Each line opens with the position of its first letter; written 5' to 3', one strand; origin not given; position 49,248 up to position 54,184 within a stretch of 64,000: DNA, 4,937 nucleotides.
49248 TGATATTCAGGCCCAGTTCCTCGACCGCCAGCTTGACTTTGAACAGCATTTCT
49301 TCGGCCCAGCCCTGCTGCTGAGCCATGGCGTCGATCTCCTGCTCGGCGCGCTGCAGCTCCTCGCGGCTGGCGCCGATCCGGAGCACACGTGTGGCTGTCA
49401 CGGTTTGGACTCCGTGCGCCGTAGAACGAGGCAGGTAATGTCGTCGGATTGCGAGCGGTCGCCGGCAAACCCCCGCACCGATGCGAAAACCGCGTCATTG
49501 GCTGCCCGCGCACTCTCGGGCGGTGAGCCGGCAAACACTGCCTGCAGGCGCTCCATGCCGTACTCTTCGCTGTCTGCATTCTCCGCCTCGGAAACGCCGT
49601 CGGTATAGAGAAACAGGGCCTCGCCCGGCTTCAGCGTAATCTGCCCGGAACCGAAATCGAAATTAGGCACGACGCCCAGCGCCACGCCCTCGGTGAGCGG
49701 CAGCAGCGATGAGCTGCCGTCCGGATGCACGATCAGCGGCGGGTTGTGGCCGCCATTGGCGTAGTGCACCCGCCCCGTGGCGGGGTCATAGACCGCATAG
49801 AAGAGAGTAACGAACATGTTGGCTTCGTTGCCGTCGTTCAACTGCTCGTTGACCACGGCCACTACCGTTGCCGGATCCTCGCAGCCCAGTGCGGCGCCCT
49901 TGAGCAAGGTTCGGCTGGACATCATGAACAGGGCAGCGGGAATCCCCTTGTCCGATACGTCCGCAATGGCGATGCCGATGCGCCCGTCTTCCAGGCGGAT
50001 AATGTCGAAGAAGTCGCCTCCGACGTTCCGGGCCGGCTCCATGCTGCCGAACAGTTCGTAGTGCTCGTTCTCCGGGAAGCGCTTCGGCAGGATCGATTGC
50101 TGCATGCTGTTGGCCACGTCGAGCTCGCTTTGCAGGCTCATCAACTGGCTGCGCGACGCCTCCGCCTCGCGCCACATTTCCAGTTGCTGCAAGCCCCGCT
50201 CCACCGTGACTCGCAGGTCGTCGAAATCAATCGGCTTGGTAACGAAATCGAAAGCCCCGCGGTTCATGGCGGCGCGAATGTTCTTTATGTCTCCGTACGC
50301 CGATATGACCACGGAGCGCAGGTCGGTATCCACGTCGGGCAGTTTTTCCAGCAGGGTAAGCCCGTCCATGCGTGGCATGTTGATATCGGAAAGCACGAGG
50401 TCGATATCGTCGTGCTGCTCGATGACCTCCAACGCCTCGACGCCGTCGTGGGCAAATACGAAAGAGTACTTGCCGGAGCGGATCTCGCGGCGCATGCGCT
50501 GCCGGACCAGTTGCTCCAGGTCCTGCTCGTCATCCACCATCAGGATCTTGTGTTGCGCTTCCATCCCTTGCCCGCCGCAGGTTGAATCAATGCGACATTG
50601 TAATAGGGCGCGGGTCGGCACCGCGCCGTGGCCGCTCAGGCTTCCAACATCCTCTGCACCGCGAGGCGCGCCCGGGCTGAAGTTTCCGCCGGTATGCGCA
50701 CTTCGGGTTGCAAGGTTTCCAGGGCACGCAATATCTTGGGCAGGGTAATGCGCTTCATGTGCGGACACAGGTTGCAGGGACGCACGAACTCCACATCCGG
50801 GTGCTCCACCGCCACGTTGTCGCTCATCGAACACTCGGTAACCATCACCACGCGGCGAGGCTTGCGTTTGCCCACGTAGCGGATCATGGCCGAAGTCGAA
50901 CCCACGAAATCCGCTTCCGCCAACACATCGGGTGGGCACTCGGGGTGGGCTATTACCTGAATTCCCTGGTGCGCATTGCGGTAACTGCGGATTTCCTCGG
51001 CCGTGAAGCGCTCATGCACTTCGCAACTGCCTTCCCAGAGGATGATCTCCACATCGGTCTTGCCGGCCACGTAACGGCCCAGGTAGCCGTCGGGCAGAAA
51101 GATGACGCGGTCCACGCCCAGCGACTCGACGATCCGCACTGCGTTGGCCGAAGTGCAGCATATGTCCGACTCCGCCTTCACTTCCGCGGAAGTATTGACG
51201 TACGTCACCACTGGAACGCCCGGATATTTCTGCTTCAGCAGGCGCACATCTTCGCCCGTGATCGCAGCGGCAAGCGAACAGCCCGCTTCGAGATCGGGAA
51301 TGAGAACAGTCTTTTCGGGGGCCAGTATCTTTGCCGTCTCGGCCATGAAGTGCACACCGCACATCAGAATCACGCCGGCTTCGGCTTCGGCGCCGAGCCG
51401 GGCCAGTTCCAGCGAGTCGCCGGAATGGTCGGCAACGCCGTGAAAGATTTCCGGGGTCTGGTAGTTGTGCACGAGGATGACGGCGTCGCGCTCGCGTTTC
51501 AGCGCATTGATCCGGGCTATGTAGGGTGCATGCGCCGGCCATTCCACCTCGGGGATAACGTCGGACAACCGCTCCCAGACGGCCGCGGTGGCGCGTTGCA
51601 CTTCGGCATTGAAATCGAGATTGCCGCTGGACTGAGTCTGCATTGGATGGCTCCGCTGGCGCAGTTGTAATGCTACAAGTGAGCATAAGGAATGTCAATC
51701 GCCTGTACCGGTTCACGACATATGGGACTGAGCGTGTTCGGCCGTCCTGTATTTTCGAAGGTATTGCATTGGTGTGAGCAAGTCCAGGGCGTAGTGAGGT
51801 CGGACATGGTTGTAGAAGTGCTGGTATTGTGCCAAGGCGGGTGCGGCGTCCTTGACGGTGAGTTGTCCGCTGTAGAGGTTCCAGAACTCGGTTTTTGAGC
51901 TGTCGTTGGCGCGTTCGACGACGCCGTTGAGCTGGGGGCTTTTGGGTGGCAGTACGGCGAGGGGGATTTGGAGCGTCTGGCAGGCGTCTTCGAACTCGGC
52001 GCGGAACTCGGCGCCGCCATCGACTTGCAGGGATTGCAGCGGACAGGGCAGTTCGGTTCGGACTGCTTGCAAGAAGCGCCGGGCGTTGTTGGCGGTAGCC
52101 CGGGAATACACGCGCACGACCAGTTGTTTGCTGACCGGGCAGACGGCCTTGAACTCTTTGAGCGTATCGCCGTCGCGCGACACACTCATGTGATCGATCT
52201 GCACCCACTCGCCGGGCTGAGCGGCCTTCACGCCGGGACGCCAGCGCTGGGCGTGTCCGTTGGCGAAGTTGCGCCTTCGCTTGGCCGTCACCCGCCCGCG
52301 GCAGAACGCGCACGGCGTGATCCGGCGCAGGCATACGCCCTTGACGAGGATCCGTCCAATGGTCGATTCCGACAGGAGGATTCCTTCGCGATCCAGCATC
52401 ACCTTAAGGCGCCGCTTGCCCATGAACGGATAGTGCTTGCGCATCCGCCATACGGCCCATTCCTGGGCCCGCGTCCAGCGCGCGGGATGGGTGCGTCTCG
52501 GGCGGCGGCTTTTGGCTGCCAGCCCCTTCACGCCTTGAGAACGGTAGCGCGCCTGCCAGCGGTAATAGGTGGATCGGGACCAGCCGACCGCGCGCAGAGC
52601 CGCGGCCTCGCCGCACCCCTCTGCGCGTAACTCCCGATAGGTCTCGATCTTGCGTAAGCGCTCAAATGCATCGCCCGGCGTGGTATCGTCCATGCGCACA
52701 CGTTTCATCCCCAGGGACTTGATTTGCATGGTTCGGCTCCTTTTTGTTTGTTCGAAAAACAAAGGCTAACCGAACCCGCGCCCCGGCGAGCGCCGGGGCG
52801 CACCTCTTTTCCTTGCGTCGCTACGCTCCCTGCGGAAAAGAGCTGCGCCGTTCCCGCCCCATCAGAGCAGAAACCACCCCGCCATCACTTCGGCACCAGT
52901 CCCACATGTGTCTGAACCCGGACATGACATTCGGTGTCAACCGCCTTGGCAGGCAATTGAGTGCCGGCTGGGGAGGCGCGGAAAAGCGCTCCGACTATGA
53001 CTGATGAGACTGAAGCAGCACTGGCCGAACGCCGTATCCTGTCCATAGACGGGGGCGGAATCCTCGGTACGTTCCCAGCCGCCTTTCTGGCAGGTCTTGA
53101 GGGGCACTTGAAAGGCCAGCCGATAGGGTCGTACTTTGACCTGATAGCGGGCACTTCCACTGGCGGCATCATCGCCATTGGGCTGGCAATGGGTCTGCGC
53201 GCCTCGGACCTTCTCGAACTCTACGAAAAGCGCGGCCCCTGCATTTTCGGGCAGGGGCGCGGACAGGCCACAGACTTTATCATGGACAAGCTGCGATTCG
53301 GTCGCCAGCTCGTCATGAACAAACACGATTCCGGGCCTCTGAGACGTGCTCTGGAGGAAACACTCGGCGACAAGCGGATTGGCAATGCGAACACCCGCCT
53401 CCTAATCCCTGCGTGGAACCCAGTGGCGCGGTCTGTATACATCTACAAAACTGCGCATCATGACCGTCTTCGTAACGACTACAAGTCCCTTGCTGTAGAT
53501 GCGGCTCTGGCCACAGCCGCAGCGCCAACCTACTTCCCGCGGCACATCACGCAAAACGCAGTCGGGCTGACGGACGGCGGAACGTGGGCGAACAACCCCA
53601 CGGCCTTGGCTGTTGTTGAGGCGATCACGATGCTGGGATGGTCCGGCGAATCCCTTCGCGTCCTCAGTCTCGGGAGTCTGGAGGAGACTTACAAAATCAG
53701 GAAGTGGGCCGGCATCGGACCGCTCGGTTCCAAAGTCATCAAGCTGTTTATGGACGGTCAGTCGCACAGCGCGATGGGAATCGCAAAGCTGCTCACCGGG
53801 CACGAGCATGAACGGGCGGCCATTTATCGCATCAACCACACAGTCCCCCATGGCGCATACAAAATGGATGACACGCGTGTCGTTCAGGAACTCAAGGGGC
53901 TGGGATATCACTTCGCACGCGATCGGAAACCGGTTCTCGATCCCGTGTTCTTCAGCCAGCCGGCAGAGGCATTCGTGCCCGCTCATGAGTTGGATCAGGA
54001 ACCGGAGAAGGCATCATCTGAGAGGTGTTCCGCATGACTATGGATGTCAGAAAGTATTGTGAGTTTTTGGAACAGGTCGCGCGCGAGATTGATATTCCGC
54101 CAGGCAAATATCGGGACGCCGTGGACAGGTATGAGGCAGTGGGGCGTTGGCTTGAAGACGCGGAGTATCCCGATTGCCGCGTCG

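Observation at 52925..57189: CBASS-like three-gene module (patatin, CD-NTase-like cyclase, E2-like protein) whose cyclase is knocked out twice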

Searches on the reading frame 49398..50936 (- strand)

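Call 43: search_protein_families(library=pfam, proteins=[window:49398-50936:-], max_evalue=0.01)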
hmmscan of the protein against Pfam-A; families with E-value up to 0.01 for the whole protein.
window:49398-50936:- (512 aa): 2 families
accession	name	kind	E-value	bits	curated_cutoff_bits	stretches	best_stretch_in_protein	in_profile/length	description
PF07228.17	SpoIIE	-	1.4e-54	185.4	25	1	317-507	2-191/192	Stage II sporulation protein E (SpoIIE)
PF00072.30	Response_reg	-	6.5e-24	84.7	30.2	1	131-245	1-110/111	Response regulator receiver domain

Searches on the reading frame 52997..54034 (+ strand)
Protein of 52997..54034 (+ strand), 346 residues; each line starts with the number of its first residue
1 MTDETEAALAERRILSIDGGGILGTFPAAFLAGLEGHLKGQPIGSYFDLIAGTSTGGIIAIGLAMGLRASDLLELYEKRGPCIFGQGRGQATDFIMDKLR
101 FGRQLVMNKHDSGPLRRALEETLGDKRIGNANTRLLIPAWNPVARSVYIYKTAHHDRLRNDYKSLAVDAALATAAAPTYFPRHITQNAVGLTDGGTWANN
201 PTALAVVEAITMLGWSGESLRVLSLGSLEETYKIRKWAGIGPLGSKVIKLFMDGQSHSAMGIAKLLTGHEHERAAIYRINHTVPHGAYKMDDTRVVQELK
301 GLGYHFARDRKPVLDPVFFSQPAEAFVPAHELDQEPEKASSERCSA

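Call 7: search_protein_families(library=pfam, proteins=[window:52997-54034:+], max_evalue=0.1)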
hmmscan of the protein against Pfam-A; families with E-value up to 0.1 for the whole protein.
window:52997-54034:+ (346 aa): 1 family
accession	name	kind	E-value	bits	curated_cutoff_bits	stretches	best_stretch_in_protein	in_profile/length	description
PF01734.28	Patatin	-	1.6e-26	94.1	27.7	1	15-205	1-190/191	Patatin-like phospholipase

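Call 8: search_protein_families(library=padloc, proteins=[window:52997-54034:+], max_evalue=0.1)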
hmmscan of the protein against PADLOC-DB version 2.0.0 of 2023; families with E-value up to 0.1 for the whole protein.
window:52997-54034:+ (346 aa): 4 families
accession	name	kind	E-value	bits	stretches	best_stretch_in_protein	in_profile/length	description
PDLC00758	Effector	-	5.9e-95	316.3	1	12-322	6-323/331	Phospholipase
PDLC00757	Effector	-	8.5e-91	302.7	1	11-330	9-324/331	Phospholipase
PDLC00756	Effector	-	4.3e-36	122.6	1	62-236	2-168/280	Phospholipase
PDLC00755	Effector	-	1.4e-23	81.5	1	9-227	8-216/311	Phospholipase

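Call 9: search_protein_families(library=ncbifam, proteins=[window:52997-54034:+], max_evalue=0.1)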
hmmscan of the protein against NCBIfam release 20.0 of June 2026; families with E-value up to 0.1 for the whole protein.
window:52997-54034:+ (346 aa): 3 families
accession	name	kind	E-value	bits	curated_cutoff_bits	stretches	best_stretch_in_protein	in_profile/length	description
NF041079.1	CBASS_lipase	equivalog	2.6e-67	227.3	200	1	13-269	2-254/317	CBASS cGAMP-activated phospholipase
NF053870.1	DS2_1_antiphage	equivalog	1.8e-22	80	400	1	13-227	1-205/299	anti-phage phospholipase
TIGR00725.1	TIGR00725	hypoth_equivalog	0.08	12.4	106.9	0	50-106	87-142/159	TIGR00725 family protein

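Call 26: search_solved_structures(query=window:52997-54034:+, max_evalue=0.001)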
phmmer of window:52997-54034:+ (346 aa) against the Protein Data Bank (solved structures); distinct sequences matched with E-value up to 0.001: 9.
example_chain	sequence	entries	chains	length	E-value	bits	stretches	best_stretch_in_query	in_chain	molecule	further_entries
9wn1_A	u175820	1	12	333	4e-30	108.5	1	13-231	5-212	Patatin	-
9wn0_A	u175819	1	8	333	4.1e-30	108.5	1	13-231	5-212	Patatin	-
9kh6_A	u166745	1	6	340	4.3e-30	108.4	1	13-231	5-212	Patatin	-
8zr9_A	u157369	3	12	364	2.5e-29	105.9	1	5-330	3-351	CGAMP-activated phospholipase CapV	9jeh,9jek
9kh7_A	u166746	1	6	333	4.3e-29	105.1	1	13-231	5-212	CBASS cGAMP-activated phospholipase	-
9kej_A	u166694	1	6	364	6.5e-29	104.5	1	5-330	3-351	CGAMP-activated phospholipase CapV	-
1oxw_A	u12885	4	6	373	9.3e-15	58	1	13-185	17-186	Patatin | Patatin-17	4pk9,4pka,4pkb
9iom_A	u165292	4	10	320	8.6e-14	54.8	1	13-226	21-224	cUMP-AMP-activated phospholipase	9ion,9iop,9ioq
6aun_A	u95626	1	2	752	4.1e-06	29.5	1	13-208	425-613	PLA2G6, iPLA2beta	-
